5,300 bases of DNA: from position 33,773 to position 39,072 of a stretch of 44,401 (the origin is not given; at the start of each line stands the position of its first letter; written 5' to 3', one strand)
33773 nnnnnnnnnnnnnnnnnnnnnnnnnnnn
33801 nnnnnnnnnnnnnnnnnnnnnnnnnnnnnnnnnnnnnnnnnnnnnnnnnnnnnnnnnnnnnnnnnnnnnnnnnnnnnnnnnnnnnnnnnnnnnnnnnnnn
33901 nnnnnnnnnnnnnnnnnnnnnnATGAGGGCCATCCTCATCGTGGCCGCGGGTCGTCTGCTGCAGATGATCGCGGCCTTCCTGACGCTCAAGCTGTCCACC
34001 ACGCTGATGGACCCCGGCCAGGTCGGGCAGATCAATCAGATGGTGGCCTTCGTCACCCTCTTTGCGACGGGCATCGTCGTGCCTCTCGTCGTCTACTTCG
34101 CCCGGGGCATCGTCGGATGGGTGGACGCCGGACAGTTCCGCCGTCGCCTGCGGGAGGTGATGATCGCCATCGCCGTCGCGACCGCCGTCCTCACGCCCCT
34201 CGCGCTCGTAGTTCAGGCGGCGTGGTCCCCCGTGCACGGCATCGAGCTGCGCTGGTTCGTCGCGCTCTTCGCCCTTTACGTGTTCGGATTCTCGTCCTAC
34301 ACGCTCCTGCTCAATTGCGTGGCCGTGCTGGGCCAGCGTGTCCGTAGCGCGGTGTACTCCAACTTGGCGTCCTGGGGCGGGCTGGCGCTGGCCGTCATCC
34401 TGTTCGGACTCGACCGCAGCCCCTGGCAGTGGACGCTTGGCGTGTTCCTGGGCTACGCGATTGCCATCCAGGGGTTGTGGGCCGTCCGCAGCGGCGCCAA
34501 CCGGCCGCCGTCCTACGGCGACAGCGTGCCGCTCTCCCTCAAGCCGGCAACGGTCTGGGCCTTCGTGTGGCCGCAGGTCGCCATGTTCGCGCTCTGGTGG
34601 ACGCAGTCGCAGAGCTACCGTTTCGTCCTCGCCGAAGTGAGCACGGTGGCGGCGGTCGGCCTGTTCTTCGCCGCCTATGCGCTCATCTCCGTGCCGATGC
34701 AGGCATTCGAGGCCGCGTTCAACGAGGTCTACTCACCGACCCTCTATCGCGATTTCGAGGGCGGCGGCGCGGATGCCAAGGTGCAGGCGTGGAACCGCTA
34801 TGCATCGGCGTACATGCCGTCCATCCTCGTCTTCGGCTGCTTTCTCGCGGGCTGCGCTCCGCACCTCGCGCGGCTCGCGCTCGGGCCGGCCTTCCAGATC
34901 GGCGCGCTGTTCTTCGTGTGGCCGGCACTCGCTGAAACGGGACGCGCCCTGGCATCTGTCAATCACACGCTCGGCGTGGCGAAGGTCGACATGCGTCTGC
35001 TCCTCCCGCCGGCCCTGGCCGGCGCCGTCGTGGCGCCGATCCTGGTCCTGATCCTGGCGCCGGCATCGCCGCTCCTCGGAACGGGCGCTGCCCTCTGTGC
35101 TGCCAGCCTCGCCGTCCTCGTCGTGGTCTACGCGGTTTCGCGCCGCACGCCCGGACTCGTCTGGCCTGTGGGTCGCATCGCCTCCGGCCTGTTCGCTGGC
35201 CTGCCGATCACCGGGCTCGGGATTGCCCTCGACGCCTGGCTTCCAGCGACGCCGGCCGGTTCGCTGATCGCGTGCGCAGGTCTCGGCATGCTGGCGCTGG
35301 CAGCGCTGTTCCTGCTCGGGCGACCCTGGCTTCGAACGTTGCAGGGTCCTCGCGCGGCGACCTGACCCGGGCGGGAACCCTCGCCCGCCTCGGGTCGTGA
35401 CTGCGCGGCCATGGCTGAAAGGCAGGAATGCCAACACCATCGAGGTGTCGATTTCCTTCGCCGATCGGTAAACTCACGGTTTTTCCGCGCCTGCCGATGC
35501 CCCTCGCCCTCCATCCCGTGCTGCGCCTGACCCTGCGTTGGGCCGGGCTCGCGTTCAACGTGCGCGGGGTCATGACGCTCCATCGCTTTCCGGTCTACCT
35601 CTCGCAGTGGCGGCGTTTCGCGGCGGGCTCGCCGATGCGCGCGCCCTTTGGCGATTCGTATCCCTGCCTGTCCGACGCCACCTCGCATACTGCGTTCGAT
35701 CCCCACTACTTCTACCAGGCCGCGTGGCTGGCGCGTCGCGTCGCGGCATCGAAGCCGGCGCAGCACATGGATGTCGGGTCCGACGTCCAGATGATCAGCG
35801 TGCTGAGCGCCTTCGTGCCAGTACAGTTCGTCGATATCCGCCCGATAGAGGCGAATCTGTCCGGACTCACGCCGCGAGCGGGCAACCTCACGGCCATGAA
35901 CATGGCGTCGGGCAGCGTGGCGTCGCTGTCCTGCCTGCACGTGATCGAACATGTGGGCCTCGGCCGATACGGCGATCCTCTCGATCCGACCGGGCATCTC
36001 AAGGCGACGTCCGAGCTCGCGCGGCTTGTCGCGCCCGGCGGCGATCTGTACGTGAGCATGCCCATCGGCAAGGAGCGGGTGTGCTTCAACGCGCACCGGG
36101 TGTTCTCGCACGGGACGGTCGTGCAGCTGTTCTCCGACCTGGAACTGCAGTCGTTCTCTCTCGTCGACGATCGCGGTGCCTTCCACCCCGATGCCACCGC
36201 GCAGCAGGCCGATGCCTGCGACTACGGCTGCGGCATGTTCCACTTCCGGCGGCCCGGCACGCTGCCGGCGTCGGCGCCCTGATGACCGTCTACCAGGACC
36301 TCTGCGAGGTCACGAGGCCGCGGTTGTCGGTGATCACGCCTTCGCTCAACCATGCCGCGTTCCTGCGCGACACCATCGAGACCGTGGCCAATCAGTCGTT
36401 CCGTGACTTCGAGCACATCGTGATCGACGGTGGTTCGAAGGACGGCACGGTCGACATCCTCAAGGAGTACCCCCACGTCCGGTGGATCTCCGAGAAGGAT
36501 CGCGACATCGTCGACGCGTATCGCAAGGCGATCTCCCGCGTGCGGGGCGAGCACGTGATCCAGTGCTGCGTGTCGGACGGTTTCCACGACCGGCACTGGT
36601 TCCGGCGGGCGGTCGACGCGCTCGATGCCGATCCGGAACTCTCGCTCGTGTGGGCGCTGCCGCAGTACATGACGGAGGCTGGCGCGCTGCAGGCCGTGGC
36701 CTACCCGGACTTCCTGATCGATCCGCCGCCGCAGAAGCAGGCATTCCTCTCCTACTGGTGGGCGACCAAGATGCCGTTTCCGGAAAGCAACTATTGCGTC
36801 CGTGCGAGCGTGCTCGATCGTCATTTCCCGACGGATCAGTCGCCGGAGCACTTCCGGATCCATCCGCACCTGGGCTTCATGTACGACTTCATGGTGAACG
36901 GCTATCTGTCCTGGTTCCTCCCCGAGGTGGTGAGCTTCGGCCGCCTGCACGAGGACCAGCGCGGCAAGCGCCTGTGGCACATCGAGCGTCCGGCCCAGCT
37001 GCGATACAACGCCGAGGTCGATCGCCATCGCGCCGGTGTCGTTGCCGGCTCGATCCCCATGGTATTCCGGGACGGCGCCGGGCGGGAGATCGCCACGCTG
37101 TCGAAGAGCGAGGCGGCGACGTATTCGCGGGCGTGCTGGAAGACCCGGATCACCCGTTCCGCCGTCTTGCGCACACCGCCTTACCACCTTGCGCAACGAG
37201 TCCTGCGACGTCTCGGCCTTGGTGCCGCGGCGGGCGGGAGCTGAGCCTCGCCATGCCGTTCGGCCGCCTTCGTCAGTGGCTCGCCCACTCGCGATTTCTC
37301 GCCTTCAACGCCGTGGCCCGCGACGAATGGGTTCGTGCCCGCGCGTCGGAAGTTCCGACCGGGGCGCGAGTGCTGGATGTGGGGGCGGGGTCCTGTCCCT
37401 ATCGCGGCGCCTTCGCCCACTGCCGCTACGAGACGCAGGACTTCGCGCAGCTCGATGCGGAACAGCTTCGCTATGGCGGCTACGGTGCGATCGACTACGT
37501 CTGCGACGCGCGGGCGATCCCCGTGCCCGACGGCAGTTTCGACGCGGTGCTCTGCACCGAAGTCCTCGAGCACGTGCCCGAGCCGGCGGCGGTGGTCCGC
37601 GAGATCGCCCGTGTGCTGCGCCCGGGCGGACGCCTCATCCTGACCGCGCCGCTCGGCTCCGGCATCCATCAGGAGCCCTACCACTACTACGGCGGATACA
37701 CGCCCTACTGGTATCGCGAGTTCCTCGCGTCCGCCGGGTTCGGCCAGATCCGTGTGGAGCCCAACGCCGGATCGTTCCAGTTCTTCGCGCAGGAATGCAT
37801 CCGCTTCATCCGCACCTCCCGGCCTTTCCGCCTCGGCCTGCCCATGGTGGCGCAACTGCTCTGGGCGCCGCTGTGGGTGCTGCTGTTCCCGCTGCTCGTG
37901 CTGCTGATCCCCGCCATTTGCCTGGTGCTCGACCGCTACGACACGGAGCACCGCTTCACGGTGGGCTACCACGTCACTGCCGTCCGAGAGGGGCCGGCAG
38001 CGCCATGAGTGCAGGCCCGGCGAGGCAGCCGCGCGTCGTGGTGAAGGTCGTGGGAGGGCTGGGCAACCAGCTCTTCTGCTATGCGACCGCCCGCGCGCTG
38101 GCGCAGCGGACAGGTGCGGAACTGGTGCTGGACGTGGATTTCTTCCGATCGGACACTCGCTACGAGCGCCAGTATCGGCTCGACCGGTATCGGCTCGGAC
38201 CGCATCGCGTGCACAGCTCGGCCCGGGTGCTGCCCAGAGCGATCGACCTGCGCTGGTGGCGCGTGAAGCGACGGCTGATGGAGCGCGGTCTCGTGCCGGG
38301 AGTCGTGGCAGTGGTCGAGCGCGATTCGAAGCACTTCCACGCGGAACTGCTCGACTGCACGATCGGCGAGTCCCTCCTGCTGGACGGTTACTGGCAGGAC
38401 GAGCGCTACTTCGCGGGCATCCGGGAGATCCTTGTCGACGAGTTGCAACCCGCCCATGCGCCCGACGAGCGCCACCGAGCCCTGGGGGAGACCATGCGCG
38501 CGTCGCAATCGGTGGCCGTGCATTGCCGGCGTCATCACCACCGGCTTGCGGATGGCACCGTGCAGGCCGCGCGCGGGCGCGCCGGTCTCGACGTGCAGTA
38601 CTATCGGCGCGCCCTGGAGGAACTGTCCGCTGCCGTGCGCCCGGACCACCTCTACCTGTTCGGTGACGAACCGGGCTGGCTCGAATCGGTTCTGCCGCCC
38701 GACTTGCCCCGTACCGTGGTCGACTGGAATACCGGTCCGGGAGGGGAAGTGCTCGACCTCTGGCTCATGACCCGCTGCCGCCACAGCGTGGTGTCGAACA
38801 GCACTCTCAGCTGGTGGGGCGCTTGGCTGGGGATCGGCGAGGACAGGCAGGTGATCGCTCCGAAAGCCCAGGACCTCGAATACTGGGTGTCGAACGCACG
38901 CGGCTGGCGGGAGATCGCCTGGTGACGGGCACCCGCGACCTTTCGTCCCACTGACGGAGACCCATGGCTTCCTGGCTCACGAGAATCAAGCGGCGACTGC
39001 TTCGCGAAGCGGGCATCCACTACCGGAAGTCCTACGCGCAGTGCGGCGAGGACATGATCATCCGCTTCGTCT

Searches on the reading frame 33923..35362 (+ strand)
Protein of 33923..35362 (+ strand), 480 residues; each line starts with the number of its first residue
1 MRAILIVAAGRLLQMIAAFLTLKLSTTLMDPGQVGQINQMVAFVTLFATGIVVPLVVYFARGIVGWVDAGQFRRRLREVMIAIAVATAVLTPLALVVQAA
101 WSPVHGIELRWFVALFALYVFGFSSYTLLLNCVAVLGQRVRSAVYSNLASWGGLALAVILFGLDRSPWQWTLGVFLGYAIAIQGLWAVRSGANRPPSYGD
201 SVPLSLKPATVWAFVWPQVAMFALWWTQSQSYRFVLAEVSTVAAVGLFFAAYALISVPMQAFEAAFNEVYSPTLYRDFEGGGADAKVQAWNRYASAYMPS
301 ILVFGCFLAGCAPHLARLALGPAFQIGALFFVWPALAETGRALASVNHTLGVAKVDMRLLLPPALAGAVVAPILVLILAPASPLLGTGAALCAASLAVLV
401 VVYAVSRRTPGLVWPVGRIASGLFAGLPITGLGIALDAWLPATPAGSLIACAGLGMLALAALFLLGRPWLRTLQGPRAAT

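Call 42: search_protein_families(library=pfam, proteins=[window:33923-35362:+], max_evalue=1)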
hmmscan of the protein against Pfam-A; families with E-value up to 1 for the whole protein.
window:33923-35362:+ (480 aa): 2 families
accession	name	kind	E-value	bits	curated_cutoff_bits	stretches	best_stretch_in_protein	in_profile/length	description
PF13440.11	Polysacc_synt_3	-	0.0018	18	23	1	212-274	178-240/293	Polysaccharide biosynthesis protein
PF04789.21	DUF621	-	0.26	10.8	21.3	1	80-142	19-87/306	Protein of unknown function (DUF621)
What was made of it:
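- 33923..35365 (+): Separate 480-aa polytopic protein, probably a Wzx-type flippase. This would be a second MOP-like protein in the operon. Weak Pfam Polysacc_synt_3 hit, E = 0.0018 (call 42).
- On Wzx-type (PST) flippase, Pfam Polysacc_synt: The neighbouring 480-aa protein has a weak Polysacc_synt_3 hit instead (call 42).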

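Call 56: search_protein_families(library=ncbifam, proteins=[window:33923-35362:+], max_evalue=0.01)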
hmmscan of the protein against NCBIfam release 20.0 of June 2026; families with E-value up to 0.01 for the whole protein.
window:33923-35362:+ (480 aa): 0 families

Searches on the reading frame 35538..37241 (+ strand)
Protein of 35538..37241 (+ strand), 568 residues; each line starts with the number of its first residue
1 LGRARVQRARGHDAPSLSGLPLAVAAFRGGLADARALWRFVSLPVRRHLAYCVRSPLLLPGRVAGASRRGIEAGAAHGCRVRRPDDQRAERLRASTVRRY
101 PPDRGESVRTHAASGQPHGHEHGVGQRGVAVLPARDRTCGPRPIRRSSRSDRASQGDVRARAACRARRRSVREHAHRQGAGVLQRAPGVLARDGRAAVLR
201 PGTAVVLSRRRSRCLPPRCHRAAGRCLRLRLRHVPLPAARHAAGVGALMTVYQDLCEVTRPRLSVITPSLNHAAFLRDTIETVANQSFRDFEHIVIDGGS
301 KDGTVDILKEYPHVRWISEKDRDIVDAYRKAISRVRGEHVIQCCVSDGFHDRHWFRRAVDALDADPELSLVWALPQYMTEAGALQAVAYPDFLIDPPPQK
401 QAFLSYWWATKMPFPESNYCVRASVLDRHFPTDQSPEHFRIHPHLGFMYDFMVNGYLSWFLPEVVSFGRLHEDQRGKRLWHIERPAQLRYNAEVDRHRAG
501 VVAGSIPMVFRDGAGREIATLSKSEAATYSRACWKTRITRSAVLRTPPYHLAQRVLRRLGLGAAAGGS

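Call 23: search_protein_families(library=pfam, proteins=[window:35538-37241:+], max_evalue=0.001)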
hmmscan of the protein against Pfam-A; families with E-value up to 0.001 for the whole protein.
window:35538-37241:+ (568 aa): 1 family
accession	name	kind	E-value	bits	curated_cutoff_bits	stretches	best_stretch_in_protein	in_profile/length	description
PF00535.33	Glycos_transf_2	-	6.4e-20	72.2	23.3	1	264-367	1-108/168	Glycosyl transferase family 2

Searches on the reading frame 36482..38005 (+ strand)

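Call 23: search_protein_families(library=pfam, proteins=[window:36482-38005:+], max_evalue=0.001)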
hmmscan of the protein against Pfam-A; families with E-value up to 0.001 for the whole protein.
window:36482-38005:+ (508 aa): 7 families
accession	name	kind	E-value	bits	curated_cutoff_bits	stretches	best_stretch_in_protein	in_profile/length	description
PF08241.18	Methyltransf_11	-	1.8e-17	64.2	21.2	1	298-387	1-95/95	Methyltransferase domain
PF13489.12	Methyltransf_23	-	5.2e-12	46.2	27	1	286-397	14-126/164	Methyltransferase domain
PF13649.12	Methyltransf_25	-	2e-10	41.7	27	1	297-383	1-97/97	Methyltransferase domain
PF13847.12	Methyltransf_31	-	4.3e-09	36.7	27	1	340-389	60-111/145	Methyltransferase domain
PF08242.18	Methyltransf_12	-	1.4e-08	35.8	30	1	342-385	64-98/98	Methyltransferase domain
PF01209.24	Ubie_methyltran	-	3e-06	27.2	20.1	1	324-387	87-151/233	ubiE/COQ5 methyltransferase family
PF05148.21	Methyltransf_8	-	0.00085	19.7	27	0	339-387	109-156/219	Hypothetical methyltransferase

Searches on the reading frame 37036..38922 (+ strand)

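Call 24: search_protein_families(library=pfam, proteins=[window:37036-38922:+], max_evalue=0.001)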
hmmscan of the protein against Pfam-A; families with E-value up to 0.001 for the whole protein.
window:37036-38922:+ (629 aa): 1 family
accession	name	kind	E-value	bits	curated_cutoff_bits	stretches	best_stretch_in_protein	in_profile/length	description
PF01531.22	Glyco_transf_11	-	3.2e-15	56.6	23.9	1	336-616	4-283/298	Glycosyl transferase family 11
